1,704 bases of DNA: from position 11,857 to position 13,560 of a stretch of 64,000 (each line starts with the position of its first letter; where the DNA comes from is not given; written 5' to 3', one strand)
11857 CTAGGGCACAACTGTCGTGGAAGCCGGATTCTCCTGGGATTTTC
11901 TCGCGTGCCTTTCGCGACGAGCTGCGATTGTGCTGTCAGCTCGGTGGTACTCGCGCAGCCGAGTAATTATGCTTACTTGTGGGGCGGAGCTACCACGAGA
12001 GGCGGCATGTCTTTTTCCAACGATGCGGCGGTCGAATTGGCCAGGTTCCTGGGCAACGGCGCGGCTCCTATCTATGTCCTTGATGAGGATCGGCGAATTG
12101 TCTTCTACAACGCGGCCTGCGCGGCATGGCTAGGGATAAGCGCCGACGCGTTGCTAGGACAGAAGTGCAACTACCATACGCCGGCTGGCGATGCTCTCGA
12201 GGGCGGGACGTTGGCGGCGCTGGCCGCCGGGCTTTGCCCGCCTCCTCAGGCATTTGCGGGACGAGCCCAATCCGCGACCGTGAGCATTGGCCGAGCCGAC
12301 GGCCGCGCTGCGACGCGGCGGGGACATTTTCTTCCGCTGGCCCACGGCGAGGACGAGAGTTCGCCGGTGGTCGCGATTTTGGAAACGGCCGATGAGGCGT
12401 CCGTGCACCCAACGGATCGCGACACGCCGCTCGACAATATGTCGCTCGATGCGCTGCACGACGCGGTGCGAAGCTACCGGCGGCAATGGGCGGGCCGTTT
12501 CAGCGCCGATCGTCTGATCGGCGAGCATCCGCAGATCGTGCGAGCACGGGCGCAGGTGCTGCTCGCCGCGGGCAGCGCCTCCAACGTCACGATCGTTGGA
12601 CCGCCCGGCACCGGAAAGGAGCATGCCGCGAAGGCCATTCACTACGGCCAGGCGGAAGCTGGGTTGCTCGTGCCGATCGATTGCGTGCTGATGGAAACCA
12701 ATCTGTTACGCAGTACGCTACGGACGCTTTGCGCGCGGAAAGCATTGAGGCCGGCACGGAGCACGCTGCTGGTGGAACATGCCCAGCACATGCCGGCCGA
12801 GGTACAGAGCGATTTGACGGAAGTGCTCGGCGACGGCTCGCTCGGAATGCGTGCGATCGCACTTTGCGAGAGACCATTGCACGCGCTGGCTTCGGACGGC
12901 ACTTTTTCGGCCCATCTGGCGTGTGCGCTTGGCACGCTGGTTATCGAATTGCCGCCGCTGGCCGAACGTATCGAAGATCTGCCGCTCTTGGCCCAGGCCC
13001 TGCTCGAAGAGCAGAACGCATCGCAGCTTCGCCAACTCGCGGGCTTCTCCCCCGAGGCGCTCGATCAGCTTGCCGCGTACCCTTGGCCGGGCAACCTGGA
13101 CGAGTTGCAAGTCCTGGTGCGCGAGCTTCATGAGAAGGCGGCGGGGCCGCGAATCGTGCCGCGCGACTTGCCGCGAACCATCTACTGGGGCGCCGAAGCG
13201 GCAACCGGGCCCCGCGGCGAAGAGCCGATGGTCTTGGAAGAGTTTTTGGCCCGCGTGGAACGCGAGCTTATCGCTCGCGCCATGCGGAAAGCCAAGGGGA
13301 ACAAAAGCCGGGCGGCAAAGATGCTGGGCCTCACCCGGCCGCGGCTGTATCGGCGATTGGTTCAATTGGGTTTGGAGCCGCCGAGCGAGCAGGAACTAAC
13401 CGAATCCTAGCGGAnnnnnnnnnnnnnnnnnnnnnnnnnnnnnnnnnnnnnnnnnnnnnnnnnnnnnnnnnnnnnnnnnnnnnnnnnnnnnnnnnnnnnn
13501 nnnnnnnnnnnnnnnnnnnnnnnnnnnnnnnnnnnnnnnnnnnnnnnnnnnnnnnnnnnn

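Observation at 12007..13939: Catalytically degenerate sigma-54-activator-like protein followed by a separate pseudo-receiver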

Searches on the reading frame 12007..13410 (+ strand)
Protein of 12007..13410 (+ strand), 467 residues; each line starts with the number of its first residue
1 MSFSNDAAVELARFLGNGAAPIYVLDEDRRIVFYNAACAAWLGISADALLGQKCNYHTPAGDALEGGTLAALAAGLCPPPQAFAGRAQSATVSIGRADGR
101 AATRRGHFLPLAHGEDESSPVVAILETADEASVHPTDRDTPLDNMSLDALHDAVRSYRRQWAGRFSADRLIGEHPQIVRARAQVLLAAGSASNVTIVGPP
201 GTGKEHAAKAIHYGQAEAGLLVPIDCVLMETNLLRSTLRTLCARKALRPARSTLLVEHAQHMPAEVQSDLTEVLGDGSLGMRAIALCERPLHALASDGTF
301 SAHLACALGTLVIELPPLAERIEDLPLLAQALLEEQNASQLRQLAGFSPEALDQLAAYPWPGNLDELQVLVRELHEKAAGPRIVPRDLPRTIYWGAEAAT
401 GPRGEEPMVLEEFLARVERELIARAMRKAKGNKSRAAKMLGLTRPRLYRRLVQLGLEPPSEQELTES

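Call 3: search_protein_families(library=pfam, proteins=[window:12007-13410:+], max_evalue=1)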
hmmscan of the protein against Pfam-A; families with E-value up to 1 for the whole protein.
window:12007-13410:+ (467 aa): 13 families
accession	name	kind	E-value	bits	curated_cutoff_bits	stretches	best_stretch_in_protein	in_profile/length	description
PF25601.1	AAA_lid_14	-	3.8e-15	55.9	27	1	320-394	2-76/87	AAA+ ATPase lid domain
PF14532.12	Sigma54_activ_2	-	1e-12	48.9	25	1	171-318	1-138/138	Sigma-54 interaction domain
PF02954.25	HTH_8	-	3e-12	46.5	22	1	414-451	2-39/42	Bacterial regulatory protein, Fis family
PF00158.32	Sigma54_activat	-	2.8e-09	37.3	20.2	1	170-238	1-70/168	Sigma-54 interaction domain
PF08448.16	PAS_4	-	6.6e-06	26.8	23.1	1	20-59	6-46/110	PAS fold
PF00989.32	PAS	-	0.00015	22.2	22.6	1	13-53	5-45/113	PAS fold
PF13426.13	PAS_9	-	0.0017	19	27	1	22-58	4-40/103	PAS domain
PF13188.13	PAS_8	-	0.0017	18.6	21.8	1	13-54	5-43/65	PAS domain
PF13191.12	AAA_16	-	0.0043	18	32.6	1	187-274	20-109/167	AAA ATPase domain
PF18024.7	HTH_50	-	0.0072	16.4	27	1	409-455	3-48/50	Helix-turn-helix domain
PF01695.23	IstB_IS21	-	0.015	15.3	24.1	1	190-220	91-121/238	IstB-like ATP binding protein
PF01078.27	Mg_chelatase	-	0.067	13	20.3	1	180-212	11-43/207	Magnesium chelatase, subunit ChlI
PF13401.12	AAA_22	-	0.095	13.5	27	0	190-241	4-50/130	AAA domain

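Call 4: search_protein_families(library=ncbifam, proteins=[window:12007-13410:+], max_evalue=1)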
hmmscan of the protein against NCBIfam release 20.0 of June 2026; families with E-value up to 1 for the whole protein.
window:12007-13410:+ (467 aa): 38 families (the best 25 are shown)
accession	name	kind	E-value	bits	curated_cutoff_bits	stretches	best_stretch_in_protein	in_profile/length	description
NF008469.0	PRK11361.1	equivalog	1.9e-39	135.6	714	1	145-458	120-458/461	acetoacetate metabolism transcriptional regulator AtoC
NF041552.1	TF_PrdR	equivalog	1.6e-36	125.8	795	2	279-452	401-574/577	sigma-54 dependent transcriptional regulator PrdR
TIGR02915.1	PEP_resp_reg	equivalog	7.6e-35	120.6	502.6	1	147-456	119-444/445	PEP-CTERM-box response regulator transcription factor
NF008485.2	PRK11388.1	equivalog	1.3e-30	106.3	551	1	167-458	331-639/643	dihydroxyacetone kinase operon transcriptional regulator DhaR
NF007689.0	PRK10365.1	equivalog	2.2e-30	105.8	760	2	279-451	273-439/441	sigma-54-dependent response regulator transcription factor ZraR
TIGR02329.1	propionate_PrpR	equivalog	1.4e-29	103.2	499.2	1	154-451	197-524/526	propionate catabolism operon regulatory protein PrpR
TIGR01818.1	ntrC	equivalog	5.9e-26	91.3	558.6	2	167-394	133-383/463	nitrogen regulation protein NR(I)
NF051870.1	NAssimRespRegNtrX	equivalog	6.2e-26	91.3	600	1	165-456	136-452/452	nitrogen assimilation response regulator NtrX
TIGR02974.1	phageshock_pspF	equivalog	3e-25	89.2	443.55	3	281-371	135-226/336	phage shock protein operon transcriptional activator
TIGR01817.1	nifA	equivalog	1.5e-24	86.6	528.85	2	281-372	332-422/534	nif-specific transcriptional activator NifA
NF011953.0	PRK15424.1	equivalog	5.7e-24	84.6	703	2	280-453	363-533/538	propionate catabolism operon regulatory protein PrpR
NF003451.0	PRK05022.1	equivalog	9.4e-24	84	476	2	280-457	325-511/512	nitric oxide reductase transcriptional regulator NorR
NF008622.0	PRK11608.1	equivalog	1.5e-23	83.3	529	1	167-447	5-316/329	phage shock protein operon transcriptional activator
NF008176.1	PRK10923.1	equivalog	1.1e-21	76.9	620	2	166-394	136-387/469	nitrogen regulation protein NR(I)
NF011695.0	PRK15115.1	equivalog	1.8e-21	76.5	763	1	134-457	107-439/445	two-component system response regulator GlrR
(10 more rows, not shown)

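Call 10: find_homologous_proteins(query=window:12007-13410:+)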
Query window:12007-13410:+ (467 aa): 2766 proteins with E <= 0.001 among 8000 candidates; the best 120 are listed.
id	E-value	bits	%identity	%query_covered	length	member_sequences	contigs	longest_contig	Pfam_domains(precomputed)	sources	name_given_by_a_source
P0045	0.0e+0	1026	100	100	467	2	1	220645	PF00158.33,PF25601.2,PF02954.26,PF08448.17,PF14532.13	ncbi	-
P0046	1.6e-222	757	78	99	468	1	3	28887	PF13188.14,PF00158.33,PF25601.2,PF02954.26,PF08448.17,PF00989.32,PF14532.13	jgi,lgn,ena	-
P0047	6.5e-221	752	76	100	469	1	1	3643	PF00158.33,PF25601.2,PF02954.26,PF08448.17,PF00989.32,PF14532.13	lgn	-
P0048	1.4e-220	751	77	99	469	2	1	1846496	PF13188.14,PF00158.33,PF25601.2,PF02954.26,PF08448.17,PF00989.32,PF14532.13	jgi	-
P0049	3.7e-206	703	73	98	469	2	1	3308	PF13188.14,PF00158.33,PF25601.2,PF02954.26,PF08448.17,PF00989.32,PF14532.13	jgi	jgi:transcriptional regulator with PAS, ATPase and Fis domain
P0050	3.8e-188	644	66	99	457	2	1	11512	PF00158.33,PF25601.2,PF02954.26,PF08448.17,PF14532.13,PF13191.13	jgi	jgi:DNA-binding NtrC family response regulator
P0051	1.8e-185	635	68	95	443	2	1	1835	PF00158.33,PF25601.2,PF02954.26,PF08448.17,PF14532.13,PF13191.13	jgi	jgi:DNA-binding NtrC family response regulator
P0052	7.2e-183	627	64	99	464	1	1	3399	PF00158.33,PF25601.2,PF02954.26,PF14532.13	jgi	jgi:transcriptional regulator with PAS, ATPase and Fis domain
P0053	1.3e-174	599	63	95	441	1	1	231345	PF00158.33,PF25601.2,PF02954.26,PF08448.17,PF14532.13,PF13191.13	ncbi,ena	-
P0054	1.5e-170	586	62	98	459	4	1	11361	PF00158.33,PF25601.2,PF02954.26,PF08448.17,PF00989.32,PF14532.13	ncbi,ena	-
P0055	6.0e-170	584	61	98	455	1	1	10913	PF00158.33,PF25601.2,PF02954.26,PF08448.17,PF14532.13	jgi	jgi:transcriptional regulator with PAS, ATPase and Fis domain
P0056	1.9e-167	576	59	99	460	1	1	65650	PF00158.33,PF25601.2,PF02954.26,PF08448.17,PF14532.13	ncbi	ncbi:MAG: helix-turn-helix domain-containing protein [Pirellulales bacterium]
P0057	3.2e-167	575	62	99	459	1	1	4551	PF13188.14,PF00158.33,PF25601.2,PF02954.26,PF08448.17,PF00989.32,PF14532.13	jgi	jgi:DNA-binding NtrC family response regulator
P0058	1.4e-165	570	59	99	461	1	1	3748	PF00158.33,PF25601.2,PF02954.26,PF08448.17,PF14532.13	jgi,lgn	jgi:DNA-binding NtrC family response regulator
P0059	7.7e-165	567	58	99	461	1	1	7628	PF00158.33,PF25601.2,PF02954.26,PF08448.17,PF14532.13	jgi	jgi:transcriptional regulator with PAS, ATPase and Fis domain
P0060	1.2e-164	567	59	99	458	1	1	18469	PF00158.33,PF25601.2,PF02954.26,PF14532.13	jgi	-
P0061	1.2e-163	563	61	99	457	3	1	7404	PF00158.33,PF25601.2,PF02954.26,PF08448.17,PF14532.13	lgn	-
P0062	4.4e-162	558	59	99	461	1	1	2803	PF13426.14,PF00158.33,PF25601.2,PF02954.26,PF08448.17,PF00989.32,PF14532.13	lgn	-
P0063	4.3e-160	551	58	98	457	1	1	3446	PF00158.33,PF25601.2,PF02954.26,PF08448.17,PF14532.13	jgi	jgi:DNA-binding NtrC family response regulator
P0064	5.1e-160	551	59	99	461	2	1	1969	PF13426.14,PF00158.33,PF25601.2,PF02954.26,PF08448.17,PF14532.13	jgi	jgi:DNA-binding NtrC family response regulator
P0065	3.0e-158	545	59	99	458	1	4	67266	PF00158.33,PF25601.2,PF02954.26,PF14532.13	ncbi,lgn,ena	-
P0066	3.5e-158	545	60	99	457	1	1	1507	PF00158.33,PF25601.2,PF02954.26,PF08448.17,PF14532.13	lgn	-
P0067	4.2e-158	545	58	99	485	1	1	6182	PF13426.14,PF00158.33,PF25601.2,PF02954.26,PF08448.17,PF00989.32,PF14532.13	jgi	jgi:transcriptional regulator with PAS, ATPase and Fis domain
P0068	2.9e-157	542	58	99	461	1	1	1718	PF00158.33,PF25601.2,PF02954.26,PF08448.17,PF14532.13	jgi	jgi:DNA-binding NtrC family response regulator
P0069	2.7e-155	536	57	98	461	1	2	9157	PF00158.33,PF25601.2,PF02954.26,PF08448.17,PF14532.13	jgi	jgi:DNA-binding NtrC family response regulator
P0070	2.8e-152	526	57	99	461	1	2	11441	PF00158.33,PF25601.2,PF02954.26,PF08448.17,PF00989.32,PF14532.13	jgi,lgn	jgi:transcriptional regulator with PAS, ATPase and Fis domain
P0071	1.2e-151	524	58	99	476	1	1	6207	PF00158.33,PF25601.2,PF02954.26,PF14532.13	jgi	jgi:transcriptional regulator with PAS, ATPase and Fis domain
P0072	1.4e-150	520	56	99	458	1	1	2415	PF00158.33,PF25601.2,PF02954.26,PF14532.13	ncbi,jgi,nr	ncbi:MAG TPA: helix-turn-helix domain-containing protein [Pirellulales bacterium]|jgi:DNA-binding Nt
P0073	4.1e-150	519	58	98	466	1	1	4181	PF13426.14,PF13188.14,PF00158.33,PF25601.2,PF02954.26,PF08448.17,PF00989.32,PF14532.13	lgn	-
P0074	2.3e-148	513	55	99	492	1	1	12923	PF00158.33,PF25601.2,PF02954.26,PF14532.13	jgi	jgi:DNA-binding NtrC family response regulator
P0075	2.4e-147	509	55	98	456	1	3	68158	PF13426.14,PF13188.14,PF00158.33,PF25601.2,PF02954.26,PF08448.17,PF00989.32,PF14532.13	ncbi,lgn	-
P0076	2.5e-147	509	57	98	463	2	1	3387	PF00158.33,PF25601.2,PF02954.26,PF14532.13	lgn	-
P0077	2.8e-147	509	56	98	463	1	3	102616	PF00158.33,PF25601.2,PF02954.26,PF14532.13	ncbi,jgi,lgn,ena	jgi:DNA-binding NtrC family response regulator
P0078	1.0e-145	504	54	99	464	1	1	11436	PF13188.14,PF00158.33,PF25601.2,PF02954.26,PF08448.17,PF00989.32,PF14532.13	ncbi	-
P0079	1.1e-144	501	54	99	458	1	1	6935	PF00158.33,PF25601.2,PF02954.26,PF14532.13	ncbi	-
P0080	1.5e-143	497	53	100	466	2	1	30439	PF13188.14,PF00158.33,PF25601.2,PF02954.26,PF08448.17,PF14532.13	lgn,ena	-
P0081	2.3e-143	496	53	99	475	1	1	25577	PF13188.14,PF00158.33,PF25601.2,PF02954.26,PF08448.17,PF14532.13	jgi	jgi:transcriptional regulator with PAS, ATPase and Fis domain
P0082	3.9e-143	496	53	99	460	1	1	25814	PF13188.14,PF00158.33,PF25601.2,PF02954.26,PF08448.17,PF14532.13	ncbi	ncbi:MAG: sigma 54-interacting transcriptional regulator [Pirellulales bacterium]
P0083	9.3e-143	494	53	99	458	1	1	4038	PF13426.14,PF13188.14,PF00158.33,PF25601.2,PF02954.26,PF08448.17,PF00989.32,PF14532.13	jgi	jgi:DNA-binding NtrC family response regulator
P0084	3.5e-142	492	55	98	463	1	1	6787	PF00158.33,PF25601.2,PF02954.26,PF14532.13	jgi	jgi:DNA-binding NtrC family response regulator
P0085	4.8e-142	492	52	98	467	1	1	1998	PF00158.33,PF25601.2,PF02954.26,PF14532.13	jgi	jgi:transcriptional regulator with AAA-type ATPase domain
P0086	6.7e-142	492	54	99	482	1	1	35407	PF00158.33,PF25601.2,PF02954.26,PF08448.17,PF00989.32,PF14532.13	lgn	-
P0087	2.3e-141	490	55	99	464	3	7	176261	PF00158.33,PF25601.2,PF02954.26,PF14532.13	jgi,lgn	jgi:DNA-binding NtrC family response regulator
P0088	8.6e-140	485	53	100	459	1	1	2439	PF00158.33,PF25601.2,PF02954.26,PF08448.17,PF00989.32,PF14532.13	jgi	jgi:DNA-binding NtrC family response regulator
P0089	1.3e-139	484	52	98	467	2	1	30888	PF13426.14,PF00158.33,PF25601.2,PF02954.26,PF08448.17,PF14532.13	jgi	jgi:transcriptional regulator with AAA-type ATPase domain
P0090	1.5e-139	484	53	98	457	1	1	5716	PF13426.14,PF13188.14,PF00158.33,PF25601.2,PF02954.26,PF08448.17,PF00989.32,PF14532.13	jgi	jgi:DNA-binding NtrC family response regulator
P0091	1.7e-139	484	54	98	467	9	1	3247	PF00158.33,PF25601.2,PF02954.26,PF08448.17,PF14532.13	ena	-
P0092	2.2e-139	483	55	99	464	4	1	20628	PF00158.33,PF25601.2,PF02954.26,PF08448.17,PF14532.13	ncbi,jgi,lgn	jgi:DNA-binding NtrC family response regulator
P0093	2.5e-139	483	56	97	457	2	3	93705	PF00158.33,PF25601.2,PF02954.26,PF08448.17,PF14532.13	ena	-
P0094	2.6e-139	483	51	98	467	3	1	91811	PF00158.33,PF25601.2,PF02954.26,PF14532.13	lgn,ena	-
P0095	3.4e-139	483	54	98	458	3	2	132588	PF00158.33,PF25601.2,PF02954.26,PF00989.32,PF14532.13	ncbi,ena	-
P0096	1.0e-138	481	54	99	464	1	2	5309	PF00158.33,PF25601.2,PF02954.26,PF08448.17,PF14532.13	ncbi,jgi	jgi:DNA-binding NtrC family response regulator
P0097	1.8e-138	480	51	99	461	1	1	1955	PF00158.33,PF25601.2,PF02954.26,PF08448.17,PF14532.13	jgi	jgi:DNA-binding NtrC family response regulator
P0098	4.0e-138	479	54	97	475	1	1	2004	PF13426.14,PF13188.14,PF00158.33,PF25601.2,PF02954.26,PF08448.17,PF00989.32,PF14532.13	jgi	jgi:transcriptional regulator with PAS, ATPase and Fis domain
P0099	4.8e-138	479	52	98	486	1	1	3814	PF00158.33,PF25601.2,PF02954.26,PF08448.17,PF14532.13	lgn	-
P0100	5.8e-138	479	52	99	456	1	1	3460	PF13426.14,PF00158.33,PF25601.2,PF02954.26,PF08448.17,PF00989.32,PF14532.13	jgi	jgi:DNA-binding NtrC family response regulator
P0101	1.9e-137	477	51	99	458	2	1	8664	PF13426.14,PF00158.33,PF25601.2,PF02954.26,PF08448.17,PF00989.32,PF14532.13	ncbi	-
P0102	1.5e-136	474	53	97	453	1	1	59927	PF13426.14,PF13188.14,PF00158.33,PF25601.2,PF02954.26,PF08448.17,PF00989.32,PF14532.13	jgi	jgi:DNA-binding NtrC family response regulator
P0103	2.3e-136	473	50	98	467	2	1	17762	PF13426.14,PF00158.33,PF25601.2,PF02954.26,PF14532.13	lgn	-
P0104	6.4e-136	472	62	83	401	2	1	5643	PF00158.33,PF25601.2,PF02954.26,PF14532.13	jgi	jgi:DNA-binding NtrC family response regulator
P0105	7.4e-136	472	52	98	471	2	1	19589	PF00158.33,PF25601.2,PF02954.26,PF14532.13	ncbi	-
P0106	2.7e-135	470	51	99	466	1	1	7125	PF13426.14,PF13188.14,PF00158.33,PF25601.2,PF02954.26,PF08448.17,PF00989.32,PF14532.13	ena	-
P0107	3.3e-135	469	52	99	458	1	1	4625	PF13188.14,PF00158.33,PF25601.2,PF02954.26,PF08448.17,PF00989.32,PF14532.13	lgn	-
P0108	5.2e-135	469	51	99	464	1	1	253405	PF13426.14,PF13188.14,PF00158.33,PF25601.2,PF02954.26,PF08448.17,PF00989.32,PF14532.13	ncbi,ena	-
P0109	1.1e-134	468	50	98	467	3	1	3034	PF13426.14,PF00158.33,PF25601.2,PF02954.26,PF14532.13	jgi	-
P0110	2.0e-133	464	52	98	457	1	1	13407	PF13188.14,PF00158.33,PF25601.2,PF02954.26,PF00989.32,PF14532.13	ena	-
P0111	8.2e-133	462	52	99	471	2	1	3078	PF13188.14,PF00158.33,PF25601.2,PF02954.26,PF08448.17,PF00989.32,PF14532.13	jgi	jgi:transcriptional regulator with PAS, ATPase and Fis domain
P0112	5.6e-132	459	49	100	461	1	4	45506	PF13188.14,PF00158.33,PF25601.2,PF02954.26,PF14532.13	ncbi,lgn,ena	-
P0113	6.6e-132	459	51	98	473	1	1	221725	PF00158.33,PF25601.2,PF02954.26,PF14532.13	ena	-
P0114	8.3e-132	458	52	99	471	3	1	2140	PF13426.14,PF13188.14,PF00158.33,PF25601.2,PF02954.26,PF08448.17,PF00989.32,PF14532.13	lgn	-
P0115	1.1e-131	458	51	98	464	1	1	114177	PF00158.33,PF25601.2,PF02954.26,PF08448.17,PF14532.13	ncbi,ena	-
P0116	2.2e-131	457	51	98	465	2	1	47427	PF00158.33,PF25601.2,PF02954.26,PF14532.13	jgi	jgi:transcriptional regulator with PAS, ATPase and Fis domain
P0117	2.5e-131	457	52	99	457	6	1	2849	PF13426.14,PF13188.14,PF00158.33,PF25601.2,PF02954.26,PF08448.17,PF00989.32,PF14532.13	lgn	-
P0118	3.2e-131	456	51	96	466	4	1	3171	PF13426.14,PF13188.14,PF00158.33,PF25601.2,PF02954.26,PF08448.17,PF00989.32,PF14532.13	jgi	jgi:PAS domain S-box-containing protein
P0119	3.5e-131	456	53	99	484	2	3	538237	PF13188.14,PF00158.33,PF25601.2,PF02954.26,PF00989.32,PF14532.13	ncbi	ncbi:MAG: sigma 54-interacting transcriptional regulator [Pirellulales bacterium]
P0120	8.3e-131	455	54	97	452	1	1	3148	PF00158.33,PF25601.2,PF02954.26,PF08448.17,PF00989.32,PF14532.13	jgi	-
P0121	1.1e-130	455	50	99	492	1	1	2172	PF00158.33,PF25601.2,PF02954.26,PF14532.13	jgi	jgi:transcriptional regulator with AAA-type ATPase domain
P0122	3.9e-129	449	51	98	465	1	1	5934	PF00158.33,PF25601.2,PF02954.26,PF14532.13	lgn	-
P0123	2.7e-128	447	47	99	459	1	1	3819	PF13426.14,PF13188.14,PF00158.33,PF25601.2,PF02954.26,PF08448.17,PF00989.32,PF14532.13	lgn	-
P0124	8.6e-128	445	50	98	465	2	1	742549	PF13188.14,PF00158.33,PF25601.2,PF02954.26,PF14532.13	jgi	jgi:transcriptional regulator with PAS, ATPase and Fis domain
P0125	1.7e-127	444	52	99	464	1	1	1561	PF13188.14,PF00158.33,PF25601.2,PF02954.26,PF00989.32,PF14532.13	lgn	-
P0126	1.7e-127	444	58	79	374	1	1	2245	PF00158.33,PF25601.2,PF02954.26,PF14532.13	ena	-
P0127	2.8e-127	443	51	98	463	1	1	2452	PF00158.33,PF25601.2,PF02954.26,PF08448.17,PF14532.13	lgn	-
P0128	3.3e-126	440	51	99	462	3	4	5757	PF13188.14,PF00158.33,PF25601.2,PF02954.26,PF00989.32,PF14532.13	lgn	-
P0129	4.3e-126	439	50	100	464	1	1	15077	PF13188.14,PF00158.33,PF25601.2,PF02954.26,PF14532.13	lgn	-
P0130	1.9e-125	437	51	98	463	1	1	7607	PF00158.33,PF25601.2,PF02954.26,PF08448.17,PF14532.13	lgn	-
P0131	5.6e-125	436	52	98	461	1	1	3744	PF00158.33,PF25601.2,PF02954.26,PF08448.17,PF00989.32,PF14532.13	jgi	jgi:DNA-binding NtrC family response regulator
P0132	6.7e-125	435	51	100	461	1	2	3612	PF13188.14,PF00158.33,PF25601.2,PF02954.26,PF00989.32,PF14532.13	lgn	-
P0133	3.0e-124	433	50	98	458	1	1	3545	PF00158.33,PF25601.2,PF02954.26,PF08448.17,PF14532.13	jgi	jgi:transcriptional regulator with PAS, ATPase and Fis domain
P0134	3.9e-124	433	50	98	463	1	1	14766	PF00158.33,PF25601.2,PF02954.26,PF08448.17,PF14532.13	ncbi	-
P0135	5.2e-124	433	51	96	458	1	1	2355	PF00158.33,PF25601.2,PF02954.26,PF08448.17,PF14532.13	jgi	-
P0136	2.4e-123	430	50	98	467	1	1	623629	PF13188.14,PF00158.33,PF25601.2,PF02954.26,PF08448.17,PF00989.32,PF14532.13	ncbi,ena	-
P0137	3.6e-123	430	48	99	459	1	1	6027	PF00158.33,PF25601.2,PF02954.26,PF08448.17,PF14532.13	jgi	-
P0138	6.1e-123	429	48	99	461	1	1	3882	PF00158.33,PF25601.2,PF02954.26,PF08448.17,PF14532.13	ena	-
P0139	1.9e-122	427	49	99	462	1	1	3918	PF13188.14,PF00158.33,PF25601.2,PF02954.26,PF08448.17,PF00989.32,PF14532.13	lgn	-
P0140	2.7e-122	427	49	97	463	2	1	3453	PF00158.33,PF25601.2,PF02954.26,PF08448.17,PF14532.13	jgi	jgi:DNA-binding NtrC family response regulator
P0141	4.2e-122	426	50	95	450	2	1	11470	PF00158.33,PF25601.2,PF02954.26,PF08448.17,PF14532.13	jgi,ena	-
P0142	6.2e-122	426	49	98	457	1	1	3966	PF00158.33,PF25601.2,PF02954.26,PF08448.17,PF14532.13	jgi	jgi:DNA-binding NtrC family response regulator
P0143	1.5e-121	424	51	96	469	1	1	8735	PF00158.33,PF25601.2,PF02954.26,PF14532.13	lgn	-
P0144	1.8e-121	424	51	96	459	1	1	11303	PF00158.33,PF25601.2,PF02954.26,PF08448.17,PF14532.13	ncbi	-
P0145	1.9e-121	424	51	95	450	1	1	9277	PF00158.33,PF25601.2,PF02954.26,PF08448.17,PF14532.13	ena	-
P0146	2.2e-121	424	50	98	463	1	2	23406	PF00158.33,PF25601.2,PF02954.26,PF08448.17,PF14532.13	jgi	jgi:transcriptional regulator of acetoin/glycerol metabolism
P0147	2.6e-121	424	48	98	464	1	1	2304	PF00158.33,PF25601.2,PF02954.26,PF14532.13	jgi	jgi:DNA-binding NtrC family response regulator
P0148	3.1e-121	423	49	98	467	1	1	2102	PF00158.33,PF25601.2,PF02954.26,PF08448.17,PF14532.13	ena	-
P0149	2.1e-120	421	51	96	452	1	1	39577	PF00158.33,PF25601.2,PF02954.26,PF14532.13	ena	-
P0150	2.3e-120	421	48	98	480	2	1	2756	PF00158.33,PF25601.2,PF02954.26,PF08448.17,PF00989.32,PF14532.13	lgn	-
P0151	2.5e-120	420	49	96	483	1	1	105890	PF00158.33,PF25601.2,PF02954.26,PF14532.13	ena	-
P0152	5.5e-120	419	48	99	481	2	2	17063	PF13188.14,PF00158.33,PF25601.2,PF02954.26,PF08448.17,PF14532.13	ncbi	-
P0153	8.4e-120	419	48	98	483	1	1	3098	PF00158.33,PF25601.2,PF02954.26,PF08448.17,PF14532.13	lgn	-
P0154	1.0e-119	418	49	98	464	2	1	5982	PF00158.33,PF25601.2,PF02954.26,PF08448.17,PF14532.13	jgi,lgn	jgi:transcriptional regulator of acetoin/glycerol metabolism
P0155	1.0e-119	418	48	96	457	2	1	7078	PF13188.14,PF00158.33,PF25601.2,PF02954.26,PF00989.32,PF14532.13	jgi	jgi:DNA-binding NtrC family response regulator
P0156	2.6e-119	417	50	95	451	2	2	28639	PF00158.33,PF25601.2,PF02954.26,PF08448.17,PF14532.13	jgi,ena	-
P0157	3.6e-119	417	48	96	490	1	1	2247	PF00158.33,PF25601.2,PF02954.26,PF08448.17,PF14532.13,PF07728.21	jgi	jgi:transcriptional regulator with PAS, ATPase and Fis domain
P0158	6.0e-119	416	48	99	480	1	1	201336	PF00158.33,PF25601.2,PF02954.26,PF08448.17,PF14532.13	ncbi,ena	-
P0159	7.1e-119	416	50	98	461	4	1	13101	PF13188.14,PF00158.33,PF25601.2,PF02954.26,PF08448.17,PF14532.13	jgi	-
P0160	8.3e-119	415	48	98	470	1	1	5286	PF00158.33,PF25601.2,PF02954.26,PF08448.17,PF00989.32,PF14532.13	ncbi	-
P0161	2.3e-118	414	47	99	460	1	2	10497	PF00158.33,PF25601.2,PF02954.26,PF08448.17,PF14532.13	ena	-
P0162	3.1e-118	414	50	96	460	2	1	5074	PF00158.33,PF25601.2,PF02954.26,PF08448.17,PF14532.13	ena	-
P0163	6.3e-118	413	50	96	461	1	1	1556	PF00158.33,PF25601.2,PF02954.26,PF08448.17,PF14532.13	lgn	-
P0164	8.4e-118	412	49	99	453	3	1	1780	PF00158.33,PF25601.2,PF02954.26,PF08448.17,PF14532.13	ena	-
